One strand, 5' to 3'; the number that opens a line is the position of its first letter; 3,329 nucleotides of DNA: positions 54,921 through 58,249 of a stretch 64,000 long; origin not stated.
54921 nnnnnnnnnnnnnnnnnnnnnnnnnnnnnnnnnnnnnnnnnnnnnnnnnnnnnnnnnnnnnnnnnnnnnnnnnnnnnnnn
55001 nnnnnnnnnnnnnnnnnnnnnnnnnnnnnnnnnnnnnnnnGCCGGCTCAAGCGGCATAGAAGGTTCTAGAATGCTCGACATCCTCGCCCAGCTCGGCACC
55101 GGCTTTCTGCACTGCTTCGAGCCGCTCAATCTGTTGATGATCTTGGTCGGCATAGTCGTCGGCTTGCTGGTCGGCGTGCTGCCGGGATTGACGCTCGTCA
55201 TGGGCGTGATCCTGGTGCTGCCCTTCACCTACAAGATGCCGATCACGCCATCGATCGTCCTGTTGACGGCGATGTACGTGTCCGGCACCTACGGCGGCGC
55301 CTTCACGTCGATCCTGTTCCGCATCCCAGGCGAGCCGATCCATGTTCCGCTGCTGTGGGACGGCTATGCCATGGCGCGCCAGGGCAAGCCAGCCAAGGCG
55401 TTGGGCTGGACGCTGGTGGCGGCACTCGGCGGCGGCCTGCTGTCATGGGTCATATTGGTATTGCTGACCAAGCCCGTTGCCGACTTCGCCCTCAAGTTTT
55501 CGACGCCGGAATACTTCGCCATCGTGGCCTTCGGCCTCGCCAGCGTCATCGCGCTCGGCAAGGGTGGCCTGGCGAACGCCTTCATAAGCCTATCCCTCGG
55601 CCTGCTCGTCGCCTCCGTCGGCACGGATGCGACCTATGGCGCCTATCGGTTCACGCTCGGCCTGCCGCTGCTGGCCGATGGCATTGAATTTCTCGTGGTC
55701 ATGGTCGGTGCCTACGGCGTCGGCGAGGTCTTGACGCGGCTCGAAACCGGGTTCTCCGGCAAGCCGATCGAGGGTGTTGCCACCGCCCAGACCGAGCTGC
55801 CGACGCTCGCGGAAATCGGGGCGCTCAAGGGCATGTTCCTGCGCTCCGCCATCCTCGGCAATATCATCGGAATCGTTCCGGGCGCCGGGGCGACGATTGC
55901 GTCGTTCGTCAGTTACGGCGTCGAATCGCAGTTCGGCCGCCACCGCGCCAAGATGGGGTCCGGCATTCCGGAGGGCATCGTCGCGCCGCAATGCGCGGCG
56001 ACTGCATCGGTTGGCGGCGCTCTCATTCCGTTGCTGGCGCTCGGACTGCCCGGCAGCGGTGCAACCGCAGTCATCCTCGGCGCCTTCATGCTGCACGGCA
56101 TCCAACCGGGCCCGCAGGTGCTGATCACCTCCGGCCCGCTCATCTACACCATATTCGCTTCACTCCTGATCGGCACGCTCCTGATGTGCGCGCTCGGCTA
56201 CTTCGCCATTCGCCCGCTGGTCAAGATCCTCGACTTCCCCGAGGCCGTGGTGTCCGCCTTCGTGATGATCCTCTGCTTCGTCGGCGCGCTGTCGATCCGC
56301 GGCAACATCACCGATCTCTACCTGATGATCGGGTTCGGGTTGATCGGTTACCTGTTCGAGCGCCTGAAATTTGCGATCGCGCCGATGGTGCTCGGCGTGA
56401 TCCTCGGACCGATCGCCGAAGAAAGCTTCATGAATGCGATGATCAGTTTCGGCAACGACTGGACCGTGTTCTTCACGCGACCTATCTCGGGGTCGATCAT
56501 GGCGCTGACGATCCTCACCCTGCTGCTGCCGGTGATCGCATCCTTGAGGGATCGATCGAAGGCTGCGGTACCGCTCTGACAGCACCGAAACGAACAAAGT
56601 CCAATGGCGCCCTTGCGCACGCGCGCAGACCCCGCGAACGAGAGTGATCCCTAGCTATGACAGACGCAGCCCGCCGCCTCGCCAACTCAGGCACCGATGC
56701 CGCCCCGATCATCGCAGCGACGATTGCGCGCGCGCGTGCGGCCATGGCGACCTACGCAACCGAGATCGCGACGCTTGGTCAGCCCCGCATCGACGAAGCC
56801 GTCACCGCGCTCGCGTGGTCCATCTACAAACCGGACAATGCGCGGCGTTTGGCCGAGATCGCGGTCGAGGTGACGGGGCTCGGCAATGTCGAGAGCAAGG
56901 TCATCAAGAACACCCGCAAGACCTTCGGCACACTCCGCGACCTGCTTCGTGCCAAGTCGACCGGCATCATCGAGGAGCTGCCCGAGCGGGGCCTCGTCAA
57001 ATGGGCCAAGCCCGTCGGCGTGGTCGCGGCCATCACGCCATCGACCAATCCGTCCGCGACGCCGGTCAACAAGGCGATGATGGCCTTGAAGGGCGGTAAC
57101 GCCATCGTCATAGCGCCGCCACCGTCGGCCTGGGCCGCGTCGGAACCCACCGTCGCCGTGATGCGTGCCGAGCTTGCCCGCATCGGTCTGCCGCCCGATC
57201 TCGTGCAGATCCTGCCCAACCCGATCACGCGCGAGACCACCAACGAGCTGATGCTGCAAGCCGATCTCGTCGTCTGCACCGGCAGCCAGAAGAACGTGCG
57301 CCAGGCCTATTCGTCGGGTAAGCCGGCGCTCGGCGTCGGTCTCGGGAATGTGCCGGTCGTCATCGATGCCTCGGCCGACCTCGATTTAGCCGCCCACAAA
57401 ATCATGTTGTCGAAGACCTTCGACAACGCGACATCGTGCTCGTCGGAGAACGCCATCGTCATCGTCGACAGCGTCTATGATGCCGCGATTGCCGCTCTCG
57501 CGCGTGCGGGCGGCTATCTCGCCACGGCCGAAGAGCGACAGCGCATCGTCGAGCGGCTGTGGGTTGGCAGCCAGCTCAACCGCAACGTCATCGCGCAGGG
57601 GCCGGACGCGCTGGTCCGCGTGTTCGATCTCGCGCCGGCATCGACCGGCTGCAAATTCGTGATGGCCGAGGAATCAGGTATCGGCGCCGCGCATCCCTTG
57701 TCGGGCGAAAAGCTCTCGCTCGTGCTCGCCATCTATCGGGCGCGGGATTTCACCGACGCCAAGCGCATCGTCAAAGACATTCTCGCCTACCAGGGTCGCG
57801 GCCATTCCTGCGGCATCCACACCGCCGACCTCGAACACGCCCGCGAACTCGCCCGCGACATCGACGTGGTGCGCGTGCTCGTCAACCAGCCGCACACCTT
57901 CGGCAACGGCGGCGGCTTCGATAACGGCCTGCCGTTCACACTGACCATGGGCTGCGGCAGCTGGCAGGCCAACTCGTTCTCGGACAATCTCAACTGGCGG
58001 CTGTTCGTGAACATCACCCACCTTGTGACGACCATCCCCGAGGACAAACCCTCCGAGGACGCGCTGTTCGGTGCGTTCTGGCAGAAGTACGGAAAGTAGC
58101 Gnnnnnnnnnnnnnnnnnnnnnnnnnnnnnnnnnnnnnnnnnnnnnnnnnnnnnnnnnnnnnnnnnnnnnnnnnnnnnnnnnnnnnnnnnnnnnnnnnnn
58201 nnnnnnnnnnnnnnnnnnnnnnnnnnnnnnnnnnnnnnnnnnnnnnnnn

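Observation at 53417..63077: Non-canonical sulfoacetate-type pathway feeding Xsc: TTT transporter + SucCD-like ADP-forming CoA ligase + acylating aldehyde dehydrogenase + Xsc + Pta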

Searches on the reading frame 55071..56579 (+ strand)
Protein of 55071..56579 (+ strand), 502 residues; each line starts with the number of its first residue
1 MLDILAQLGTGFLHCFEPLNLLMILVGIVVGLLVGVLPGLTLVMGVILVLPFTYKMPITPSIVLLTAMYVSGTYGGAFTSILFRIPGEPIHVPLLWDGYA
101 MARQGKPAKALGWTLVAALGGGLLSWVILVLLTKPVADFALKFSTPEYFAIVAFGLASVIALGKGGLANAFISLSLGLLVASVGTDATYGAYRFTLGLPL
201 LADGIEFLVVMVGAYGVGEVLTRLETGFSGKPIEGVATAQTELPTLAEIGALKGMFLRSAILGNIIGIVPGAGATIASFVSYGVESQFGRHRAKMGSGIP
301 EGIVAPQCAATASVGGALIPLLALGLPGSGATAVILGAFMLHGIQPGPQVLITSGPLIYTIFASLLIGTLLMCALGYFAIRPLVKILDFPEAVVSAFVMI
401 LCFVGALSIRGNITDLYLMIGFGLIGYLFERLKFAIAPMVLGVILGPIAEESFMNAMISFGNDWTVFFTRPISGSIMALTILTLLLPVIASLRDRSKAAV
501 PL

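Call 3: search_protein_families(library=pfam, proteins=[window:55071-56579:+])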
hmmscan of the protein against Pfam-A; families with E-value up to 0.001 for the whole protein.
window:55071-56579:+ (502 aa): 1 family
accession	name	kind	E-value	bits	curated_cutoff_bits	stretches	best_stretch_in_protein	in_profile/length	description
PF01970.21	TctA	-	2.5e-127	425.5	28.9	1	21-441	1-423/423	Tripartite tricarboxylate transporter TctA family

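Call 4: search_protein_families(library=ncbifam, proteins=[window:55071-56579:+])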
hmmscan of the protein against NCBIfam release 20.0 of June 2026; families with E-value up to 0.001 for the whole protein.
window:55071-56579:+ (502 aa): 0 families

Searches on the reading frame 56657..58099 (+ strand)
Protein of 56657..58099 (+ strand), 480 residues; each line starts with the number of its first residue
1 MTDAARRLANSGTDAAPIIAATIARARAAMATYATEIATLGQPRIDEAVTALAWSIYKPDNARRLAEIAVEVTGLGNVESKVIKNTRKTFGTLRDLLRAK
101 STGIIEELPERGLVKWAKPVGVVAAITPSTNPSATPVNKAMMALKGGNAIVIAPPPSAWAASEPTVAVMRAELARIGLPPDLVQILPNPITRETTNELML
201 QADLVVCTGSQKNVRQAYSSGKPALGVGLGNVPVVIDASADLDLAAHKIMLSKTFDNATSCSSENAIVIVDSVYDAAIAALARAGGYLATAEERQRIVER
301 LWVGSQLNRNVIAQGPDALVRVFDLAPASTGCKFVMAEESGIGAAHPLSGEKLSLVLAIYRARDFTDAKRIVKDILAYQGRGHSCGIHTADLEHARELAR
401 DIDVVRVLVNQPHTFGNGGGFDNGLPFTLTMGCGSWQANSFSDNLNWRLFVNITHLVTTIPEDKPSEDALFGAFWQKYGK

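Call 3: search_protein_families(library=pfam, proteins=[window:56657-58099:+])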
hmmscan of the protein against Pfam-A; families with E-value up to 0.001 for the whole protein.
window:56657-58099:+ (480 aa): 1 family
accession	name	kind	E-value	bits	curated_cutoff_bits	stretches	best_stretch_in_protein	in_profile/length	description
PF00171.27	Aldedh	-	1.5e-24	86.8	23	1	36-284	44-292/461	Aldehyde dehydrogenase family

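Call 4: search_protein_families(library=ncbifam, proteins=[window:56657-58099:+])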
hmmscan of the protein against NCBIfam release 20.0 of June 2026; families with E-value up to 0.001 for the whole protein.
window:56657-58099:+ (480 aa): 38 families (the best 25 are shown)
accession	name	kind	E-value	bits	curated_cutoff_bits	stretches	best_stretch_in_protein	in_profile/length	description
NF047625.1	AcylSulfactDhSauS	equivalog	1.1e-219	729.9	600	1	15-480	2-464/464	acylating sulfoacetaldehyde dehydrogenase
NF010378.0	PRK13805.1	equivalog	1.4e-106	357.3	951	1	19-455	16-448/872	bifunctional acetaldehyde-CoA/alcohol dehydrogenase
TIGR02518.1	EutH_ACDH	equivalog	1.1e-90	304.8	620.1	1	34-460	21-445/488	acetaldehyde dehydrogenase (acetylating)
NF011927.0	PRK15398.1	subfamily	1.7e-54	185.2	403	1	47-433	62-440/465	aldehyde dehydrogenase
NF001221.0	PRK00197.1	equivalog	1.7e-17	63.3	289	1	114-424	111-382/418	glutamate-5-semialdehyde dehydrogenase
TIGR00407.1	proA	equivalog_domain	9.6e-17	60.9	317.45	1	114-424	98-373/398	glutamate-5-semialdehyde dehydrogenase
NF006916.0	PRK09407.1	equivalog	8.2e-15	54.4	521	1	114-284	151-320/526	succinic semialdehyde dehydrogenase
NF008415.0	PRK11241.1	equivalog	5.3e-14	51.8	828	1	109-291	136-319/482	NADP-dependent succinate-semialdehyde dehydrogenase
TIGR01780.1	SSADH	subfamily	1e-13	51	646.35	1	111-283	109-282/448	succinate-semialdehyde dehydrogenase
NF052305.1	DioxValDhHalo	equivalog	6.1e-13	48.5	750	1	112-283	134-306/483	2,5-dioxovalerate dehydrogenase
NF040648.1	lactal_redase_Meth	equivalog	1.1e-12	47.8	650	1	117-283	127-296/463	lactaldehyde dehydrogenase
NF010000.0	PRK13473.1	subfamily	5.6e-11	41.7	615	1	118-296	137-315/475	aminobutyraldehyde dehydrogenase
TIGR01804.1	BADH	equivalog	8.2e-11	41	668.6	1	19-281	37-296/467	betaine-aldehyde dehydrogenase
NF050084.1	pip_6_carb_DH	equivalog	1.9e-10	40.3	730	1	103-292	101-294/475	L-piperidine-6-carboxylate dehydrogenase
NF040869.1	G3PDH_Arch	equivalog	3.7e-10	39.1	780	1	111-280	151-317/502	NADP-dependent glyceraldehyde-3-phosphate dehydrogenase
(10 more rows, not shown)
